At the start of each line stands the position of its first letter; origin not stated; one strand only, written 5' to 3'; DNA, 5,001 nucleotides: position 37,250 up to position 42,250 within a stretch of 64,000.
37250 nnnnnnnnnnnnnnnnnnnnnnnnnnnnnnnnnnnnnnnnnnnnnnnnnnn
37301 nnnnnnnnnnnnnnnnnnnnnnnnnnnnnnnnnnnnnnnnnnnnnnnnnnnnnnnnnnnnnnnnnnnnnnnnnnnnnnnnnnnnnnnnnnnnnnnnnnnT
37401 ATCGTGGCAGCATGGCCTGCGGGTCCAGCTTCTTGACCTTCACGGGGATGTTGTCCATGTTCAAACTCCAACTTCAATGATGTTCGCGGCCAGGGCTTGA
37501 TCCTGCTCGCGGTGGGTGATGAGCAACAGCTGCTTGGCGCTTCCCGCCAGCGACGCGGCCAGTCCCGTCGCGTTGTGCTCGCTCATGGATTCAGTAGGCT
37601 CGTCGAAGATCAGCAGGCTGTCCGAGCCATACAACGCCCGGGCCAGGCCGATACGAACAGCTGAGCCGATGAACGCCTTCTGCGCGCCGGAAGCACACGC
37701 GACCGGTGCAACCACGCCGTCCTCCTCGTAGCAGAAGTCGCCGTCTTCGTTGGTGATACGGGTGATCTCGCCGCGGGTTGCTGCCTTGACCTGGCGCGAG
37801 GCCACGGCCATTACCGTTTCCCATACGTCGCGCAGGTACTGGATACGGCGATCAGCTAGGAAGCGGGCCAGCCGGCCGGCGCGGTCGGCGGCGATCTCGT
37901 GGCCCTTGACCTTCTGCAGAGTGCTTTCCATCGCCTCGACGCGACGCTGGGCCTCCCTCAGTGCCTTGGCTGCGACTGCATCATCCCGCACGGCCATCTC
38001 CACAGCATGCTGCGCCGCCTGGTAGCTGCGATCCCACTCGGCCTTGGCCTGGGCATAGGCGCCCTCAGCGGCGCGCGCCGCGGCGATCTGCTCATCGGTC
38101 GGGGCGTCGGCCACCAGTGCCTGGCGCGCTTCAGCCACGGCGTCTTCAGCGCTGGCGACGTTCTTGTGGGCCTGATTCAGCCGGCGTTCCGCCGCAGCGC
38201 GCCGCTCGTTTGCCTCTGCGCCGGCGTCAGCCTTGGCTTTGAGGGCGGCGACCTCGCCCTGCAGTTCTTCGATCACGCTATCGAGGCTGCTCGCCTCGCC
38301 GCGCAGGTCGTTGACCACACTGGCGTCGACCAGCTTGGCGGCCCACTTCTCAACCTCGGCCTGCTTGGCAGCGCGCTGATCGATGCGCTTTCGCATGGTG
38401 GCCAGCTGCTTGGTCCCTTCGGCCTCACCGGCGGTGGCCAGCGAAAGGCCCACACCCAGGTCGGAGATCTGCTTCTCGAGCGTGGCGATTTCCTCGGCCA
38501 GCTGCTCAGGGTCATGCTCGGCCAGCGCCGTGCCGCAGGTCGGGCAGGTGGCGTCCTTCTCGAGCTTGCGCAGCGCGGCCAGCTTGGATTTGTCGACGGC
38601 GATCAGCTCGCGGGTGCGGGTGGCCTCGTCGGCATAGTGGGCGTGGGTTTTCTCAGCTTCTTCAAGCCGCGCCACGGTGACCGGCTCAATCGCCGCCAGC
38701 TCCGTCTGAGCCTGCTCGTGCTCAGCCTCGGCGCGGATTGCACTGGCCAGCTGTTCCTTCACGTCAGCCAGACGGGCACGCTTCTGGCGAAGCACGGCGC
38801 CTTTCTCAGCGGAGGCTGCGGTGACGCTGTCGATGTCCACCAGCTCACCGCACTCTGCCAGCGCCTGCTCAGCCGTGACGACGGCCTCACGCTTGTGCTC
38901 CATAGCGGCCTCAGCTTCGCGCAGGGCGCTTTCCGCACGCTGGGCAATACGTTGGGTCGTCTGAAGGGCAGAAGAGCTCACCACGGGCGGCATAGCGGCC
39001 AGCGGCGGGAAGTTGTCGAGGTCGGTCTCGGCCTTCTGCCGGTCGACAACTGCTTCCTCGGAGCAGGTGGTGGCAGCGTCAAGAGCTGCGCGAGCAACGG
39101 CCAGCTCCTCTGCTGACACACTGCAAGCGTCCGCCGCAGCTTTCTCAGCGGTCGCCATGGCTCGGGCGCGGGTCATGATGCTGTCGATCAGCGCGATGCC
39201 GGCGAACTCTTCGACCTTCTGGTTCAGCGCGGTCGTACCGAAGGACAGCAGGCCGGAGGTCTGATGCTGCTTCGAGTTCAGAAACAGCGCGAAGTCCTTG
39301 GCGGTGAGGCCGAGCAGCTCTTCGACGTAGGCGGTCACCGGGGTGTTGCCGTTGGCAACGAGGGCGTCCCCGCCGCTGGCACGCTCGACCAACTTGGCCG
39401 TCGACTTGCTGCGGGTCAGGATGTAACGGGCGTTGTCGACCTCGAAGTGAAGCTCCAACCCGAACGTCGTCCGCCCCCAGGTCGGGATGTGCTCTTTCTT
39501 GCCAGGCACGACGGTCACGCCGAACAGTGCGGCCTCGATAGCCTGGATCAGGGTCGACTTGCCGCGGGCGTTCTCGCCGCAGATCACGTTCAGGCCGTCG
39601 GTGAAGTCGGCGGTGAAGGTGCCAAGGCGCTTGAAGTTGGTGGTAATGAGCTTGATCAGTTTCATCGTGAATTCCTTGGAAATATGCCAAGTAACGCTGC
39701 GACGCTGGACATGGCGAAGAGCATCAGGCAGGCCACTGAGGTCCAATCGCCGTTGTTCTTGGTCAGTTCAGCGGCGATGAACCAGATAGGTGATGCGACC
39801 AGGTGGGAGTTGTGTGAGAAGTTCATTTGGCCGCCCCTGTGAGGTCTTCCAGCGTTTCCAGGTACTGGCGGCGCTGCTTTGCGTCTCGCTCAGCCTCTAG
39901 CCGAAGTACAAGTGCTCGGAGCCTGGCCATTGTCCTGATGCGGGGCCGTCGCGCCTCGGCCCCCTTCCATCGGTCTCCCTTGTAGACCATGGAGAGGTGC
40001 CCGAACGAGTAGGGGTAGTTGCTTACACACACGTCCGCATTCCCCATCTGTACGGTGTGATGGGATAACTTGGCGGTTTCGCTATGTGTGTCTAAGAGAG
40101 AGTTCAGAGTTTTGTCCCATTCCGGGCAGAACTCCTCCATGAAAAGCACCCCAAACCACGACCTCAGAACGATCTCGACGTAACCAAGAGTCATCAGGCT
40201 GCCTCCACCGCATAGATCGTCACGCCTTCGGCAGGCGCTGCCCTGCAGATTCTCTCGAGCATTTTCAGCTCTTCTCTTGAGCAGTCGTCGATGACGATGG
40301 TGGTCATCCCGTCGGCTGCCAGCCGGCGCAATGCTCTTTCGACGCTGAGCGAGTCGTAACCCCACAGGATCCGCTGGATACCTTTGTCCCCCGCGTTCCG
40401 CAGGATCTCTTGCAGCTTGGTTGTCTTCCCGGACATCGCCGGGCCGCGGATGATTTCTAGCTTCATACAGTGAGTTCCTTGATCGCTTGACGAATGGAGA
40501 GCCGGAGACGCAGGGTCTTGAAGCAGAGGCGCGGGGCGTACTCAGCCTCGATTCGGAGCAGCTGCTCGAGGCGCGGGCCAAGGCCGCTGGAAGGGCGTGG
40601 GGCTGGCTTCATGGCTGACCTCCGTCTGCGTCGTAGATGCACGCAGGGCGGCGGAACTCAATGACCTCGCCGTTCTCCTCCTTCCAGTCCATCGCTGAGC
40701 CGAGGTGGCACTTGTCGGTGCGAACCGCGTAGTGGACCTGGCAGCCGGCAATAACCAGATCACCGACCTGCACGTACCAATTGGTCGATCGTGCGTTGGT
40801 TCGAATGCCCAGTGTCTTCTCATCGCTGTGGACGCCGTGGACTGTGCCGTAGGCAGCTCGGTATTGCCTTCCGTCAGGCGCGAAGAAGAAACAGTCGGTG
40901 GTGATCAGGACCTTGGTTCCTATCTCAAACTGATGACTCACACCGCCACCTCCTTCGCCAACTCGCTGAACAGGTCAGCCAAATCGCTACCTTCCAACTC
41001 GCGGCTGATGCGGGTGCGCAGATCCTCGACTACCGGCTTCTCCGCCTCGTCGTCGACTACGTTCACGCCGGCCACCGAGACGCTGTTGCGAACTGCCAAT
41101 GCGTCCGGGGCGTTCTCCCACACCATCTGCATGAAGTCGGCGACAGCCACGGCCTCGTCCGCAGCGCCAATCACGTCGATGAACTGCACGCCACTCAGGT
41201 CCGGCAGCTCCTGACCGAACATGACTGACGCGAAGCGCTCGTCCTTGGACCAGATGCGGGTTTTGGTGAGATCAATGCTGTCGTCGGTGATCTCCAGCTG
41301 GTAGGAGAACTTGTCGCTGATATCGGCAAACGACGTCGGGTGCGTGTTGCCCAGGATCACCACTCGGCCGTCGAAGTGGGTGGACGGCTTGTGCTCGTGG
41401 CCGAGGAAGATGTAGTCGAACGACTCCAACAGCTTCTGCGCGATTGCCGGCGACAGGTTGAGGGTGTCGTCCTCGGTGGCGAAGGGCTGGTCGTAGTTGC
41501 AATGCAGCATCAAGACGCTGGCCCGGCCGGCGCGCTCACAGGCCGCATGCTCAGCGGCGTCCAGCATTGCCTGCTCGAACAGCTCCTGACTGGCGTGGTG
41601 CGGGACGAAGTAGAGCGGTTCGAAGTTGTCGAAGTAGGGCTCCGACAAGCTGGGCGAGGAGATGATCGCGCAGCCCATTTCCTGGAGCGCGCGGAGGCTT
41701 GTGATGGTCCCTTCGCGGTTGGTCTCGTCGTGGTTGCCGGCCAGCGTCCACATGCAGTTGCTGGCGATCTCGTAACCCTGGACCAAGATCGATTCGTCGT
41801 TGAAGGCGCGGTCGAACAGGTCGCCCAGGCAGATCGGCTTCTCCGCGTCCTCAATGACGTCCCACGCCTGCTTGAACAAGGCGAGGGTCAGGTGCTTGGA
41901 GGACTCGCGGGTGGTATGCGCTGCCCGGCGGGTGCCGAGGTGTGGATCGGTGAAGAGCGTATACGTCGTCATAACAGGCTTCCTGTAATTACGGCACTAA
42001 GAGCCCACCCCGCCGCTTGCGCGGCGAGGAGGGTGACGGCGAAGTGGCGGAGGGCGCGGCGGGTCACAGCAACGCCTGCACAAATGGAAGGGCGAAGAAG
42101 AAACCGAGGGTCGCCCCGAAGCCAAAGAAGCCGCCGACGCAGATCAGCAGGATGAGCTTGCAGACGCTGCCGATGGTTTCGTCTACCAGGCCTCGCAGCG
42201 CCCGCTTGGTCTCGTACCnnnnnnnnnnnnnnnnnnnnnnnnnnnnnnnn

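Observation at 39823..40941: Four translationally coupled small ORFs, including a TK-like mini P-loop protein, inserted between the Mre11-like and Rad50-like genes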

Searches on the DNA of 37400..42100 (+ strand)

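Call 5: search_dna_similar(query=window:37400-42100:+, collection=phages, mode=near, max_rows=30)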
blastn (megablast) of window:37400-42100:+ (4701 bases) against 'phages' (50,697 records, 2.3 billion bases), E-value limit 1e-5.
Records with a match: 5; places in all: 5; records where one place covers at least 80% of the query: 0.
Best place of each record, by identity: 60-80% 5.
By first word of the organism name: Pseudomonas 5.
By host as written in the record: Pseudomonas sp. 3; Pseudomonas grimontii MBTL2-21 2.
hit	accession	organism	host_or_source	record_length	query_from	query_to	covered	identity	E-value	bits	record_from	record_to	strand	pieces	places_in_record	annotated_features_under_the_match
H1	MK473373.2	Pseudomonas phage Lana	Pseudomonas sp.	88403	3893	4434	12%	73.5%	8e-46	193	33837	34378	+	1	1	hypothetical protein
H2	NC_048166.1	Pseudomonas phage Lana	Pseudomonas sp.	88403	3893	4434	12%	73.5%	8e-46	193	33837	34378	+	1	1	hypothetical protein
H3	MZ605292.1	Pseudomonas phage UAntarctica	Pseudomonas sp.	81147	3893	4363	10%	70.8%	5e-13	84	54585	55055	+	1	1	putative DNA repair exonuclease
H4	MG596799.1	Pseudomonas phage PMBT3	Pseudomonas grimontii MBTL2-21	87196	3893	4345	10%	72.6%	5e-28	134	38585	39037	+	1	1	DNA repair exonuclease SbcCD nuclease subunit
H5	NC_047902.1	Pseudomonas phage PMBT3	Pseudomonas grimontii MBTL2-21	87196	3893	4345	10%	72.6%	5e-28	134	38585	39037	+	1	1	DNA repair exonuclease SbcCD nuclease subunit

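Call 6: get_annotated_region(hit=H2, flank=6000)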
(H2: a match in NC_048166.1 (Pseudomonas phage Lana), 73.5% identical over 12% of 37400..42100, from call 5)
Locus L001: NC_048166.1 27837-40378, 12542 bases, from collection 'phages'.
description: Pseudomonas phage Lana, complete genome.
organism: Pseudomonas phage Lana (NCBI taxid 2530172)
taxonomy: Viruses; Duplodnaviria; Heunggongvirae; Uroviricota; Caudoviricetes; Lanavirus; Lanavirus lana
host: Pseudomonas sp.; source: groundwater; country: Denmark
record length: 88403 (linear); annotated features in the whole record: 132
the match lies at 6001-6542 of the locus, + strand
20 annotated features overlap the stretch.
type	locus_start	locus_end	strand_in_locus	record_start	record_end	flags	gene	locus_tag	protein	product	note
CDS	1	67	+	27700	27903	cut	-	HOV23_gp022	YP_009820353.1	hypothetical protein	gp23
CDS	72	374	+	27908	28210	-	-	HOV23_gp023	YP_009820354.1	hypothetical protein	gp24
CDS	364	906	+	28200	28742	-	-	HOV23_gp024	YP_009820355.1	endolysin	gp25; Lytic enzyme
CDS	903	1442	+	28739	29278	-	-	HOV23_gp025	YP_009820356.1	Rz-like spanin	gp26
CDS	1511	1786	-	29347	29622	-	-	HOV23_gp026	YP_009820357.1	hypothetical protein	gp27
CDS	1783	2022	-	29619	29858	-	-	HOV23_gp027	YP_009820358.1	hypothetical protein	gp28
CDS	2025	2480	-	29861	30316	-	-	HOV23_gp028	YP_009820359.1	hypothetical protein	gp29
CDS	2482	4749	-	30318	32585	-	-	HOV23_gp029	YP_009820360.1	DNA repair exonuclease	gp30; label: hypothetical protein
CDS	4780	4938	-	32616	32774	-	-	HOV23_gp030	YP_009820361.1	hypothetical protein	gp31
CDS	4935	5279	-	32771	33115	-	-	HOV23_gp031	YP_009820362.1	nucleoside triphosphate pyrophosphohydrolase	gp32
CDS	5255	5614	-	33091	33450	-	-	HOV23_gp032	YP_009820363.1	hypothetical protein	gp33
CDS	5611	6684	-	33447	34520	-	-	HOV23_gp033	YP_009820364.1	hypothetical protein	gp34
CDS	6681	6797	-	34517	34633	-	-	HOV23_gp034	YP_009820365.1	hypothetical protein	gp35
CDS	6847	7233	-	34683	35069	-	-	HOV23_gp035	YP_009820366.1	hypothetical protein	gp36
CDS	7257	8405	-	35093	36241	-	-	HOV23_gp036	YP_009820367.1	DNA ligase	gp37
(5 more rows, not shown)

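Call 7: get_annotated_region(hit=H5, flank=6000)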
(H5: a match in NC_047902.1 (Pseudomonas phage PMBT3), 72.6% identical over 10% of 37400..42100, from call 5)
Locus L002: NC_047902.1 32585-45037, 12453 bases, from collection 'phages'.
description: Pseudomonas phage PMBT3, complete genome.
organism: Pseudomonas phage PMBT3 (NCBI taxid 2059856)
taxonomy: Viruses; Duplodnaviria; Heunggongvirae; Uroviricota; Caudoviricetes; Maxrubnervirus; Maxrubnervirus PMBT3
host: Pseudomonas grimontii MBTL2-21; source: sewage; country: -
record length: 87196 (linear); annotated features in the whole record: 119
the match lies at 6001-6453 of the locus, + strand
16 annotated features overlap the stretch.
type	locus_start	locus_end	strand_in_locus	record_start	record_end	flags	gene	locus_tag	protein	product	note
CDS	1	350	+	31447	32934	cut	-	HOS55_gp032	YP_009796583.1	hypothetical protein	-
CDS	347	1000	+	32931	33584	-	-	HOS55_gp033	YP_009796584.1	hypothetical protein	-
CDS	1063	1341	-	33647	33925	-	-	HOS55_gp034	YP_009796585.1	hypothetical protein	-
CDS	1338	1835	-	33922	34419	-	-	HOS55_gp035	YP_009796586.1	hypothetical protein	-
CDS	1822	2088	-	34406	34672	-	-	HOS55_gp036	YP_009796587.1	hypothetical protein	-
CDS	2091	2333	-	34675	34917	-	-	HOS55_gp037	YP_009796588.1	hypothetical protein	-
CDS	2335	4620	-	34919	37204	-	-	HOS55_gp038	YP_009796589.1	DNA repair exonuclease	-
CDS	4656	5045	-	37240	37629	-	-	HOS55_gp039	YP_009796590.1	hypothetical protein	-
CDS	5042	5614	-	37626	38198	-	-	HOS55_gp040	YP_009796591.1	nucleoside triphosphate pyrophosphohydrolase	-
CDS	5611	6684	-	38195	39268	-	-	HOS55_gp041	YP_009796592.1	DNA repair exonuclease SbcCD nuclease subunit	-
CDS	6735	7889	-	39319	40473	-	-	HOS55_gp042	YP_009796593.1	ATP-dependent DNA ligase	-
CDS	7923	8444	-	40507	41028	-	-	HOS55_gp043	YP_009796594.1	Holliday junction resolvase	-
CDS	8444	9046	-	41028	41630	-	-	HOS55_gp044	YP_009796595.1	deoxynucleotide monophosphate kinase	-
CDS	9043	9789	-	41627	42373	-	-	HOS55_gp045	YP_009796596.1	DNA polymerase III epsilon subunit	-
CDS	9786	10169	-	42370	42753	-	-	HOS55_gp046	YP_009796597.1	hypothetical protein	-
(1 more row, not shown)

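Call 8: get_annotated_region(hit=H3, flank=6000)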
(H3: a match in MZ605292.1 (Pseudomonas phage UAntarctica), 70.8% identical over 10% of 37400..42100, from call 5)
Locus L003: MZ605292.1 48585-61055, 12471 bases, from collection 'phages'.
description: Pseudomonas phage UAntarctica, complete genome.
organism: Pseudomonas phage UAntarctica (NCBI taxid 2856996)
taxonomy: Viruses; Duplodnaviria; Heunggongvirae; Uroviricota; Caudoviricetes
host: Pseudomonas sp.; source: soil; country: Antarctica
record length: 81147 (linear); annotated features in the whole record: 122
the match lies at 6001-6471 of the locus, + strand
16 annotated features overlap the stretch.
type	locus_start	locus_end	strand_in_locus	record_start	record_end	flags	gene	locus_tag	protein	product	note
CDS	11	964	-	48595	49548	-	-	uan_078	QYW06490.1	hypothetical protein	-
CDS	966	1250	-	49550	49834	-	-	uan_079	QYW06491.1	hypothetical protein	-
CDS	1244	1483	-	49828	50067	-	-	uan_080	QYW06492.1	hypothetical protein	-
CDS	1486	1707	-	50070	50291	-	-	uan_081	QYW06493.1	hypothetical protein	-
CDS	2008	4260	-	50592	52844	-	-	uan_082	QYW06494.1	putative DNA repair exonuclease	-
CDS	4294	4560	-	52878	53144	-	-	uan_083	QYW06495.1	hypothetical protein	-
CDS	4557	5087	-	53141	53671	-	-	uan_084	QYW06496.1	hypothetical protein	-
CDS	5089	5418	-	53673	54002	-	-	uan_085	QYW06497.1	hypothetical protein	-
CDS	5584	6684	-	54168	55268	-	-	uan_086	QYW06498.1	putative DNA repair exonuclease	-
CDS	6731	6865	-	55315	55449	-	-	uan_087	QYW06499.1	hypothetical protein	-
CDS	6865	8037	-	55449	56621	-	-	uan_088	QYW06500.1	putative DNA ligase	-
CDS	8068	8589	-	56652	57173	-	-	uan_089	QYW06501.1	hypothetical protein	-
CDS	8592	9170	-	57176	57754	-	-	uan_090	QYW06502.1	putative deoxynucleotide monophosphate kinase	-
CDS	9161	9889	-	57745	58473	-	-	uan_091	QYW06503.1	putative exonuclease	putative exonuclease (DNA polymerase III epsilon subunit)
CDS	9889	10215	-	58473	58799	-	-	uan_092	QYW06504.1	hypothetical protein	-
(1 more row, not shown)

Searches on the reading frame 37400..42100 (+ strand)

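Call 54: search_protein_families(library=pfam, proteins=[L001:4935-5279:-, L001:4780-4938:-, L002:4656-5045:-, L003:4294-4560:-], max_evalue=0.01)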
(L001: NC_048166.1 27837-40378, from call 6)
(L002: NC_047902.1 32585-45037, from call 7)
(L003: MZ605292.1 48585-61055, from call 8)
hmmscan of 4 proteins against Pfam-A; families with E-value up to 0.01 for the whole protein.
L001:4935-5279:- (114 aa): 0 families

L001:4780-4938:- (52 aa): 0 families

L002:4656-5045:- (129 aa): 0 families

L003:4294-4560:- (88 aa): 0 families

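Call 87: search_protein_families(library=phrogs, proteins=[L001:4935-5279:-, L001:4780-4938:-, L002:4656-5045:-, L003:4294-4560:-], max_evalue=0.001)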
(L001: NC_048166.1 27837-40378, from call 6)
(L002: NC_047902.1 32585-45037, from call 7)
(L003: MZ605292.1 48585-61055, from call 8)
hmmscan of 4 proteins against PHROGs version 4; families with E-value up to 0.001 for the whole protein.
L001:4935-5279:- (114 aa): 1 family
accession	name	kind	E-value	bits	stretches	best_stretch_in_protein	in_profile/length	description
phrog_4856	-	other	1.1e-17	65.4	1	4-94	80-163/195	nucleoside triphosphate pyrophosphohydrolase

L001:4780-4938:- (52 aa): 0 families

L002:4656-5045:- (129 aa): 0 families

L003:4294-4560:- (88 aa): 0 families

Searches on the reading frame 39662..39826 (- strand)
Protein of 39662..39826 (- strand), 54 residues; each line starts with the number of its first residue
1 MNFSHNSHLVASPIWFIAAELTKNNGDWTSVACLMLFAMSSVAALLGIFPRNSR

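Call 3: search_protein_families(library=pfam, proteins=[window:39662-39826:-], max_evalue=1)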
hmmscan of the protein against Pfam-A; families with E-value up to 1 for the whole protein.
window:39662-39826:- (54 aa): 0 families

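Call 4: search_protein_families(library=phrogs, proteins=[window:39662-39826:-], max_evalue=1)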
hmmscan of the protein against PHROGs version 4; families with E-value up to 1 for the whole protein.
window:39662-39826:- (54 aa): 0 families

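Call 53: search_protein_families(library=padloc, proteins=[window:39662-39826:-], max_evalue=0.1)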
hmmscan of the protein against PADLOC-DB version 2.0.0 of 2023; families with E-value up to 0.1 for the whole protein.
window:39662-39826:- (54 aa): 2 families
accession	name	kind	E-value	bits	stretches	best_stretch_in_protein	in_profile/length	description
PDLC02363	PycTM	-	0.0062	14.4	1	18-49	43-74/154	-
PDLC02364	PycTM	-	0.022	13.1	1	19-53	45-78/160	-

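Call 104: search_protein_families(library=ncbifam, proteins=[window:39662-39826:-], max_evalue=0.1)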
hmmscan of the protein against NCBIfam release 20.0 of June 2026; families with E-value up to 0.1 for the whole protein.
window:39662-39826:- (54 aa): 0 families
